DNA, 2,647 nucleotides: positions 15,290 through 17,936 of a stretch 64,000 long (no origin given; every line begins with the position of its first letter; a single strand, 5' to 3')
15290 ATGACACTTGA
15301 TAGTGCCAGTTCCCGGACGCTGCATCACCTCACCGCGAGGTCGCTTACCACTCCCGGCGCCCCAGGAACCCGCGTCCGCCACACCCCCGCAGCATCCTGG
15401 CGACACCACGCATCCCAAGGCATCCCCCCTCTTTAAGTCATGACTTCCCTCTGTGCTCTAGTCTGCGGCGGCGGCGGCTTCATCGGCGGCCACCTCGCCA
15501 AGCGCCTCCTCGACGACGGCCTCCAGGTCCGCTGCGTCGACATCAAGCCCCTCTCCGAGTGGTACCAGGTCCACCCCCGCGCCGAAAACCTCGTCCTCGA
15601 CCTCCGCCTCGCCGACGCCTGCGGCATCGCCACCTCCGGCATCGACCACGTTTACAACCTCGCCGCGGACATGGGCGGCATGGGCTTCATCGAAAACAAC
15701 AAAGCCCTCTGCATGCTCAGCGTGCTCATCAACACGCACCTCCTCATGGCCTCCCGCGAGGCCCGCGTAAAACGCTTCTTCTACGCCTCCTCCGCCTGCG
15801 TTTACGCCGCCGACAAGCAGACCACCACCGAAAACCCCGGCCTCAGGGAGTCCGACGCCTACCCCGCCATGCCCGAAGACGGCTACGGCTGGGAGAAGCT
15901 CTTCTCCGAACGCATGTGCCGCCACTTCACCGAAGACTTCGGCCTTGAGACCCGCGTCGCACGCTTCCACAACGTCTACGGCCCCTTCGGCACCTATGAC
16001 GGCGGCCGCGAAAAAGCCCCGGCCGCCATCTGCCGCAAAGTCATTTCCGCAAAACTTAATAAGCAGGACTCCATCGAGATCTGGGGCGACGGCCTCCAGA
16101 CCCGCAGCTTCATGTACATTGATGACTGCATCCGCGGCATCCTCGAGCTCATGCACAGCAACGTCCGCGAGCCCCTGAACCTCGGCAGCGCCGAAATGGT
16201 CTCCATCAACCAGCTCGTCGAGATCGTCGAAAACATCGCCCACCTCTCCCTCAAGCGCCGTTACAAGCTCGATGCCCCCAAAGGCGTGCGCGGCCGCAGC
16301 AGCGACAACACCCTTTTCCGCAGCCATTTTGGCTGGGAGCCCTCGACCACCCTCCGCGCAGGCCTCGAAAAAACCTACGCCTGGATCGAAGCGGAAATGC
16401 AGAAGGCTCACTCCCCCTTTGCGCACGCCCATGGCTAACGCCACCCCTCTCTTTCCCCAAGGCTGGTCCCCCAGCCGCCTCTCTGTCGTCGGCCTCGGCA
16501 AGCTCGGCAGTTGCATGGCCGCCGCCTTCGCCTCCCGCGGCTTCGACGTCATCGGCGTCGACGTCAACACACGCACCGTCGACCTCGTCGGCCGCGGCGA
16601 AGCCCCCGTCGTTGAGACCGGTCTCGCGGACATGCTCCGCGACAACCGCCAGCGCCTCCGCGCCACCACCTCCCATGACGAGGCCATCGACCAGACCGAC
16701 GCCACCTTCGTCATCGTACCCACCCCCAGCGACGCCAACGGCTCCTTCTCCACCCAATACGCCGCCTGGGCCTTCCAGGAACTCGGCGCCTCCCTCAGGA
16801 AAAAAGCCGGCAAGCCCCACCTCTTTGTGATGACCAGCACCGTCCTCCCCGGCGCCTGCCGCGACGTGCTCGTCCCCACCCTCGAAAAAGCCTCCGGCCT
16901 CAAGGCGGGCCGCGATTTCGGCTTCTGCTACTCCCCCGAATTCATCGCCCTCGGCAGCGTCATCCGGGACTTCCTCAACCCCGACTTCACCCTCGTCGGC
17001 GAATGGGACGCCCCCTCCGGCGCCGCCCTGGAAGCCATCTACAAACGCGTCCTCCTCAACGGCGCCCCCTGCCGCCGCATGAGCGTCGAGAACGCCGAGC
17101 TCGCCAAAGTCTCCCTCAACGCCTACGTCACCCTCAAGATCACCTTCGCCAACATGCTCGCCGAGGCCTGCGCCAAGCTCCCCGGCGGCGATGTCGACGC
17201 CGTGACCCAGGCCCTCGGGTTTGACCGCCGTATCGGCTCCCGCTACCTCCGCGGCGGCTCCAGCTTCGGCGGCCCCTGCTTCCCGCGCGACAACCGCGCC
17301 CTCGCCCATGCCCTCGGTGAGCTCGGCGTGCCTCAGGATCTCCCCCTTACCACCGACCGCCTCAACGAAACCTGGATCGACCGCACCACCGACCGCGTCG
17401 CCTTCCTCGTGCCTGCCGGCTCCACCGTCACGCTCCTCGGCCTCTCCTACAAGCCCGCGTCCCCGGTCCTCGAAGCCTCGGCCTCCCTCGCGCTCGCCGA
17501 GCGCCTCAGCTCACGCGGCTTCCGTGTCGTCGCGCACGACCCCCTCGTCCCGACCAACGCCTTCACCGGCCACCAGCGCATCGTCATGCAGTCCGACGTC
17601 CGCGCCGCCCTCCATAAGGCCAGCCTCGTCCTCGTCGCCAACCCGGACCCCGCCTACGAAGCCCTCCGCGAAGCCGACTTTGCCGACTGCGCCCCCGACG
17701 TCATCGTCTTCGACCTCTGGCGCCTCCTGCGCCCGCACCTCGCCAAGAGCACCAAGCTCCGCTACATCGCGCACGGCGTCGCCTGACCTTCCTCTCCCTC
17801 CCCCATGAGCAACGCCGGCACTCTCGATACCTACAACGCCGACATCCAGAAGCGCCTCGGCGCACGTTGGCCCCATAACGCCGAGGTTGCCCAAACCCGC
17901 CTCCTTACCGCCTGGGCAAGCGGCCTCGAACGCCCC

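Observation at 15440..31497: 16-kb methylation-heavy glycan locus combining GDP-hexose and heptose activation, with no export, polymerase or priming genes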

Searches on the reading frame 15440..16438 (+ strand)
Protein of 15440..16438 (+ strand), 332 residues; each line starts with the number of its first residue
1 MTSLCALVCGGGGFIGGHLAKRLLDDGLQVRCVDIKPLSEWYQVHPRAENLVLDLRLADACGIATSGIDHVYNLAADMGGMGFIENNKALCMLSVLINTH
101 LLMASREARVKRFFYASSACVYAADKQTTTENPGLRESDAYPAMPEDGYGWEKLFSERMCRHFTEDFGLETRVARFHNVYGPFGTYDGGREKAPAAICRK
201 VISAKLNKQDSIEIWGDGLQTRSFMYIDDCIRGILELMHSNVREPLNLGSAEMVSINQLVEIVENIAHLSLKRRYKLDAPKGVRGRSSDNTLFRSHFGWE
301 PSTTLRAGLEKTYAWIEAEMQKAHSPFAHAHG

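Call 3: search_protein_families(library=pfam, proteins=[window:15440-16438:+], max_evalue=0.01)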
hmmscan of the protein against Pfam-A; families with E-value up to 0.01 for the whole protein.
window:15440-16438:+ (332 aa): 5 families
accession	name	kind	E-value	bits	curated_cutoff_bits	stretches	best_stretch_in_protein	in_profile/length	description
PF01370.27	Epimerase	-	3.8e-41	141.5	20.9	1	6-247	1-238/240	NAD dependent epimerase/dehydratase family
PF16363.11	GDP_Man_Dehyd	-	8.8e-28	98.1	27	1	7-312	1-332/332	GDP-mannose 4,6 dehydratase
PF01073.25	3Beta_HSD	-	1.8e-09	37.5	22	1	7-181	1-183/280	3-beta hydroxysteroid dehydrogenase/isomerase family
PF13460.12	NAD_binding_10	-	1.2e-06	28.9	27.2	1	10-126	1-106/184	NAD(P)H-binding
PF07993.18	NAD_binding_4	-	3.2e-06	26.9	20.1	1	65-181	86-209/258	Male sterility protein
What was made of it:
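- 15440..16438 (+): g01: GDP-mannose 3,5-epimerase homologue (332 aa). Pfam assigns Epimerase (call 3).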

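Call 10: search_protein_families(library=ncbifam, proteins=[window:15440-16438:+], max_evalue=0.001)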
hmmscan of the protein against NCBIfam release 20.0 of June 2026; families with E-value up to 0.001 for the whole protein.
window:15440-16438:+ (332 aa): 18 families
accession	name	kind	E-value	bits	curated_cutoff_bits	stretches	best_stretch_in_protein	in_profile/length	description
NF047922.1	GDPFucSynFcl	equivalog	1.9e-30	106.4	500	1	63-319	49-304/308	GDP-L-fucose synthase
TIGR01179.1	galE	equivalog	1.4e-21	76.7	262.3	1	7-320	3-329/332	UDP-glucose 4-epimerase GalE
TIGR04180.1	EDH_00030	hypoth_equivalog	4.3e-21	75.3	475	1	7-272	2-261/297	NAD-dependent 4,6-dehydratase LegB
TIGR01181.1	dTDP_gluc_dehyt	equivalog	5.1e-21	75.1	365.1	1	7-319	3-314/321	dTDP-glucose 4,6-dehydratase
TIGR02197.1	heptose_epim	equivalog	1e-19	70.9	274.6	1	7-296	2-293/316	ADP-glyceromanno-heptose 6-epimerase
TIGR03466.1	HpnA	hypoth_equivalog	5.8e-13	48.4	367.65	1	5-131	2-126/327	hopanoid-associated sugar epimerase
NF007490.0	PRK10084.1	subfamily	2.9e-11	43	649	1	104-320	119-338/361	dTDP-glucose 4,6-dehydratase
TIGR01777.1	yfcH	hypoth_equivalog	1.3e-10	41.3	207.35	1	7-281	2-251/292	TIGR01777 family oxidoreductase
NF007582.0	PRK10217.1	equivalog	1.8e-09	37.2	698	1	108-318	124-333/355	dTDP-glucose 4,6-dehydratase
NF011728.1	PRK15181.1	equivalog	2.1e-09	36.9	760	1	54-316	77-337/348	Vi polysaccharide biosynthesis UDP-N-acetylglucosaminuronic acid C-4 epimerase TviC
NF042422.1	oxyalk_red_OleD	equivalog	7.8e-09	35.3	580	1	7-159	4-149/329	2-alkyl-3-oxoalkanoate reductase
NF008360.0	PRK11150.1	equivalog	5.6e-08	32.4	452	1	111-264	109-251/310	ADP-glyceromanno-heptose 6-epimerase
NF043036.1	ErythonDh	equivalog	2.1e-07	30.4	325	1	7-176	4-176/321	D-erythronate dehydrogenase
NF007956.0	PRK10675.1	subfamily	3.3e-07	29.7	394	1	99-237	105-239/338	UDP-glucose 4-epimerase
NF042423.1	oxyalk_red_Shew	equivalog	3.1e-06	26.5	580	1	6-183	11-178/331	2-alkyl-3-oxoalkanoate reductase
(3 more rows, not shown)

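Call 32: search_solved_structures(query=window:15440-16435:+, max_evalue=1e-10)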
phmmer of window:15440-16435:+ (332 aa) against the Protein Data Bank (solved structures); distinct sequences matched with E-value up to 1e-10: 44.
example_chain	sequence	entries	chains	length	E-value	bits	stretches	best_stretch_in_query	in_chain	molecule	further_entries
8sg0_A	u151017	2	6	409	3.8e-102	345.3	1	7-323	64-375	GDP-mannose 3,5-epimerase | GDP-mannose 3,5 epimerase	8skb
2c59_A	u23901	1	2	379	7.8e-100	337.7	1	7-324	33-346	GDP-MANNOSE-3', 5'-EPIMERASE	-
2c54_A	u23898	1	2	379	2e-99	336.3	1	7-324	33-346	GDP-MANNOSE-3', 5'-EPIMERASE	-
2c5a_A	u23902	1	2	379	2.8e-99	335.9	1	7-324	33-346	GDP-MANNOSE-3', 5'-EPIMERASE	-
2c5e_A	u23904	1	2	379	5.3e-99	335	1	7-324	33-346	GDP-MANNOSE-3', 5'-EPIMERASE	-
4lk3_A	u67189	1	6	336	1.5e-28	103.4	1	7-321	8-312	UDP-glucuronic acid decarboxylase 1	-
4gll_A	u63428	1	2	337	2e-28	103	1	7-321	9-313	UDP-glucuronic acid decarboxylase 1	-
2b69_A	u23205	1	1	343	2.6e-28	102.6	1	7-321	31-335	UDP-glucuronate decarboxylase 1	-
4m55_A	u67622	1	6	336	2.8e-28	102.5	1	7-321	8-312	UDP-glucuronic acid decarboxylase 1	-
4zrm_A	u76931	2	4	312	3.9e-25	92.2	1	6-316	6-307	UDP-glucose 4-epimerase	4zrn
6wjb_A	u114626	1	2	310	1.8e-24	90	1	6-314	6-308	NAD-dependent epimerase/dehydratase family protein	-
6zl6_A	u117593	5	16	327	6e-24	88.3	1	7-329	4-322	Epimerase domain-containing protein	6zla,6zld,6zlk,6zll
6wj9_A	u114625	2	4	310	1.6e-23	86.8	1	6-314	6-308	NAD-dependent epimerase/dehydratase family protein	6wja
6zlj_A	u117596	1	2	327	2.2e-23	86.4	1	7-329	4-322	Epimerase domain-containing protein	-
6dnt_A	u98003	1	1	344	5.8e-23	85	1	6-319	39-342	NAD-dependent epimerase/dehydratase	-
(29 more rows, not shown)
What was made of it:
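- On GDP-mannose 3,5-epimerase (GME): It scores 338-345 bits against GME structures, versus at most 103 bits for any other SDR (call 32).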

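Call 98: search_solved_structures(query=window:15440-16435:+, max_evalue=1e-90, show_alignments=2)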
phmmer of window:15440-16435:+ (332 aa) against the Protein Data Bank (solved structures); distinct sequences matched with E-value up to 1e-90: 5.
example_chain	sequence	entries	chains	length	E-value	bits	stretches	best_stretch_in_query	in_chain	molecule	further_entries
8sg0_A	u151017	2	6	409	3.8e-102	345.3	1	7-323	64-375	GDP-mannose 3,5-epimerase | GDP-mannose 3,5 epimerase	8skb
2c59_A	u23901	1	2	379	7.8e-100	337.7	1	7-324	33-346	GDP-MANNOSE-3', 5'-EPIMERASE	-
2c54_A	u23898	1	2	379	2e-99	336.3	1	7-324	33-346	GDP-MANNOSE-3', 5'-EPIMERASE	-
2c5a_A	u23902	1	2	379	2.8e-99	335.9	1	7-324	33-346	GDP-MANNOSE-3', 5'-EPIMERASE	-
2c5e_A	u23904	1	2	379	5.3e-99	335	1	7-324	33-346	GDP-MANNOSE-3', 5'-EPIMERASE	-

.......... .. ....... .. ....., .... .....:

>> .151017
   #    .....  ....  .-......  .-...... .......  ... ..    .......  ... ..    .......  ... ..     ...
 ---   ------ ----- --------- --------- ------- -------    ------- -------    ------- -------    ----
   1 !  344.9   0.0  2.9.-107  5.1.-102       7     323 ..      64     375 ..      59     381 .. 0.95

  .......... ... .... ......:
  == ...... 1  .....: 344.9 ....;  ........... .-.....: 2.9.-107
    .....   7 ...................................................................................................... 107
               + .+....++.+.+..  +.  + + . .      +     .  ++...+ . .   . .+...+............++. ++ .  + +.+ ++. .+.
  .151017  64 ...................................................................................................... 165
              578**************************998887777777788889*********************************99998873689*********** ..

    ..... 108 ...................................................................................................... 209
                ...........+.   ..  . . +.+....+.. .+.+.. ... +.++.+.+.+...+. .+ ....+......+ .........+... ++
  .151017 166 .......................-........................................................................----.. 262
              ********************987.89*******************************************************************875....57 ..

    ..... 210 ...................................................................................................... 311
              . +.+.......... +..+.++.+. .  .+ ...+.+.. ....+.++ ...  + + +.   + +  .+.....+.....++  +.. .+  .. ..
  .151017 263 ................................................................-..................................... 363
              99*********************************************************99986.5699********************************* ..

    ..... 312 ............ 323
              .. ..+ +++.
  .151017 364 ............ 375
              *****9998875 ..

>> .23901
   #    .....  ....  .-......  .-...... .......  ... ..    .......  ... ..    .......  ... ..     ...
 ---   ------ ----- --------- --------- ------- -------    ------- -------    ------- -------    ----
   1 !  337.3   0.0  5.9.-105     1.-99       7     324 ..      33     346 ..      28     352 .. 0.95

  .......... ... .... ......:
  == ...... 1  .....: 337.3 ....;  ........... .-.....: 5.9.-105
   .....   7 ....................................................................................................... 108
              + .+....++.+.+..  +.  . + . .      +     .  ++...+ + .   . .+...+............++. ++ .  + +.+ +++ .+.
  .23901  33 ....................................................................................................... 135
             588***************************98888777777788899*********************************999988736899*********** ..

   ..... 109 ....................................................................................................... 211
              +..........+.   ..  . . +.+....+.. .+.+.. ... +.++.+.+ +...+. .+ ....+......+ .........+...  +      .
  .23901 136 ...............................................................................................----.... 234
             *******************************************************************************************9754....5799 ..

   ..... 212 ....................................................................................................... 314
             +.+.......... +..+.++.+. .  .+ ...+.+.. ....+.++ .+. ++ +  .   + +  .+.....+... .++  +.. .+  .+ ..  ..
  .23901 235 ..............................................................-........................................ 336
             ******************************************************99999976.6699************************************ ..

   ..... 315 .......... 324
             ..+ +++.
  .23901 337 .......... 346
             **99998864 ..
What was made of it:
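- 15440..16438 (+): The catalytic SSAC, YGxEKL and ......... motifs are conserved (calls 32, 98).
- On GDP-mannose 3,5-epimerase (GME): All three motifs align identically with Arabidopsis GME 2c59 (call 98).
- Checked: It scores 338-345 bits against plant GME structures, and the SSAC, YGxEKL and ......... motifs are conserved (calls 32, 98).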

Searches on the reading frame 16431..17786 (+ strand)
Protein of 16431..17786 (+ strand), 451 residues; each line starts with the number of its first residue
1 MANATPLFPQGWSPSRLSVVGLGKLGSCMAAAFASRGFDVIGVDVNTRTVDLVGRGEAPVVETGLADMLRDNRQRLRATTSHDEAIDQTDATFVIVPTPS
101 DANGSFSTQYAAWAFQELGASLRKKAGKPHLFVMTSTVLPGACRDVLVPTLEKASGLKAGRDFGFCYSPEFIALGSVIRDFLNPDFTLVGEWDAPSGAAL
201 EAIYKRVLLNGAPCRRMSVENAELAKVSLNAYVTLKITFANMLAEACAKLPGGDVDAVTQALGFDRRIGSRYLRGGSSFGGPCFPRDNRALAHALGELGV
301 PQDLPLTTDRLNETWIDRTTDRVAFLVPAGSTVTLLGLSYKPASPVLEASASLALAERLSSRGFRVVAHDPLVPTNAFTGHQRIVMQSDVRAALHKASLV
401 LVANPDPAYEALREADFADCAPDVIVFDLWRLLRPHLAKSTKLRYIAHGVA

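Call 3: search_protein_families(library=pfam, proteins=[window:16431-17786:+], max_evalue=0.01)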
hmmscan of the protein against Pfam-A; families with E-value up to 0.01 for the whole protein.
window:16431-17786:+ (451 aa): 6 families
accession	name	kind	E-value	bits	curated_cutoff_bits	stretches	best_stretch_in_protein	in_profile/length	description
PF03721.20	UDPG_MGDP_dh_N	-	8.1e-40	136.8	27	1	16-203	2-187/187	UDP-glucose/GDP-mannose dehydrogenase family, NAD binding domain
PF00984.24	UDPG_MGDP_dh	-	8.2e-23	80.8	25.4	1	220-313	1-93/94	UDP-glucose/GDP-mannose dehydrogenase family, central domain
PF03720.21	UDPG_MGDP_dh_C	-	9.6e-15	55.3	30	1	335-434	2-102/103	UDP-glucose/GDP-mannose dehydrogenase family, UDP binding domain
PF03446.21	NAD_binding_2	-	5e-06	27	21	1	17-105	2-72/161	NAD binding domain of 6-phosphogluconate dehydrogenase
PF02826.25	2-Hacid_dh_C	-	5.4e-05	23.1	25.1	0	13-51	35-73/178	D-isomer specific 2-hydroxyacid dehydrogenase, NAD binding domain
PF02737.24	3HCDH_N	-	0.0011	19.3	22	1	18-53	3-38/180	3-hydroxyacyl-CoA dehydrogenase, NAD binding domain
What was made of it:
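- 16431..17786 (+): g02: nucleotide-sugar 6-dehydrogenase (451 aa), overlapping g01 by 8 nt. All three UDPG_MGDP_dh domains are present (call 3).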

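Call 10: search_protein_families(library=ncbifam, proteins=[window:16431-17786:+], max_evalue=0.001)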
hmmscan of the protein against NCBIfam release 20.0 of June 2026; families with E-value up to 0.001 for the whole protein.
window:16431-17786:+ (451 aa): 8 families
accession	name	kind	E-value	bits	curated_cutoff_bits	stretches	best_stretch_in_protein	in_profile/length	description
TIGR03026.1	NDP-sugDHase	subfamily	2.3e-93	313.2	189.8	1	16-430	2-412/413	nucleotide sugar dehydrogenase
NF041297.1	UDPGDh_AglM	equivalog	4.6e-73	246.6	670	1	16-426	2-411/429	UDP-glucose 6-dehydrogenase AglM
NF047673.2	TeichurnBiosyTuaD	equivalog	4.5e-45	154.6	700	1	16-402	3-383/439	UDP-glucose 6-dehydrogenase TuaD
NF040825.1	UDPMaNacDH_Arch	equivalog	5.8e-28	97.9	750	1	16-375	2-353/418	UDP-N-acetyl-D-mannosamine dehydrogenase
NF008286.0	PRK11064.1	equivalog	2.7e-25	88.8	459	1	16-402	5-392/420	UDP-N-acetyl-D-mannosamine dehydrogenase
NF011729.0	PRK15182.1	equivalog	9.5e-21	74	592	1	16-403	8-387/425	Vi polysaccharide biosynthesis UDP-N-acetylglucosamine C-6 dehydrogenase TviB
NF011631.0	PRK15057.1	equivalog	3.3e-17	62.7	757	1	19-380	5-346/388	UDP-glucose 6-dehydrogenase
NF043037.1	ThreonDh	equivalog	0.00083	18.9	350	0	16-55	4-43/297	L-threonate dehydrogenase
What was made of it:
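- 16431..17786 (+): TIGR03026 scores 313 bits (call 10).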

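Call 81: search_solved_structures(query=window:16431-17783:+, max_evalue=1e-15)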
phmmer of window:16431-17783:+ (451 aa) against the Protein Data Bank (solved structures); distinct sequences matched with E-value up to 1e-15: 27.
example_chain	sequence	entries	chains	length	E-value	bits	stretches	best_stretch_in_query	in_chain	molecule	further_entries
1mfz_A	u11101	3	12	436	4.3e-63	216.7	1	16-384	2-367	GDP-mannose 6-dehydrogenase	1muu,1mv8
3vtf_A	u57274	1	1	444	2.3e-55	191.3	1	5-412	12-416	UDP-glucose 6-dehydrogenase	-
3gg2_A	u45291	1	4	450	7.9e-48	166.4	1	17-377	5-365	Sugar dehydrogenase, UDP-glucose/GDP-mannose dehydrogenase family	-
2y0d_A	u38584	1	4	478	2.8e-45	158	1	16-377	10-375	UDP-GLUCOSE DEHYDROGENASE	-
4a7p_A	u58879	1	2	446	3.9e-45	157.6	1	15-445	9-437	UDP-GLUCOSE DEHYDROGENASE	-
2y0c_A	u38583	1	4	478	1.5e-44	155.7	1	16-377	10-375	UDP-GLUCOSE DEHYDROGENASE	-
2y0e_A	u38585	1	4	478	2.6e-44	154.8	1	16-377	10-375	UDP-GLUCOSE DEHYDROGENASE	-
2o3j_A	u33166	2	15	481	2.2e-31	112.2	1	15-378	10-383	UDP-glucose 6-dehydrogenase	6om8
4xr9_A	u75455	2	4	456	2.2e-30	108.9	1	3-374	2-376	CalS8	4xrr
4edf_A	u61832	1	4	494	3.5e-30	108.3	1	17-377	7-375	UDP-glucose 6-dehydrogenase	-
2q3e_A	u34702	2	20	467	7.4e-30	107.2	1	17-377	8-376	UDP-glucose 6-dehydrogenase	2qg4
5w4x_A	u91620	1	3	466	7.6e-30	107.2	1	17-377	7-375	UDP-glucose 6-dehydrogenase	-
3tdk_A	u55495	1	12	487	8.7e-30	107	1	17-377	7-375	UDP-glucose 6-dehydrogenase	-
5vr8_A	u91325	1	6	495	8.9e-30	106.9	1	17-377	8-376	UDP-glucose 6-dehydrogenase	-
3prj_A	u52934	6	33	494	9.1e-30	106.9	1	17-377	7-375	UDP-glucose 6-dehydrogenase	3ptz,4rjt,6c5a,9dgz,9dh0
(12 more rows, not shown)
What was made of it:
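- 16431..17786 (+): The best solved relative is AlgD, a GDP-mannose 6-dehydrogenase, at 217 bits (call 81).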
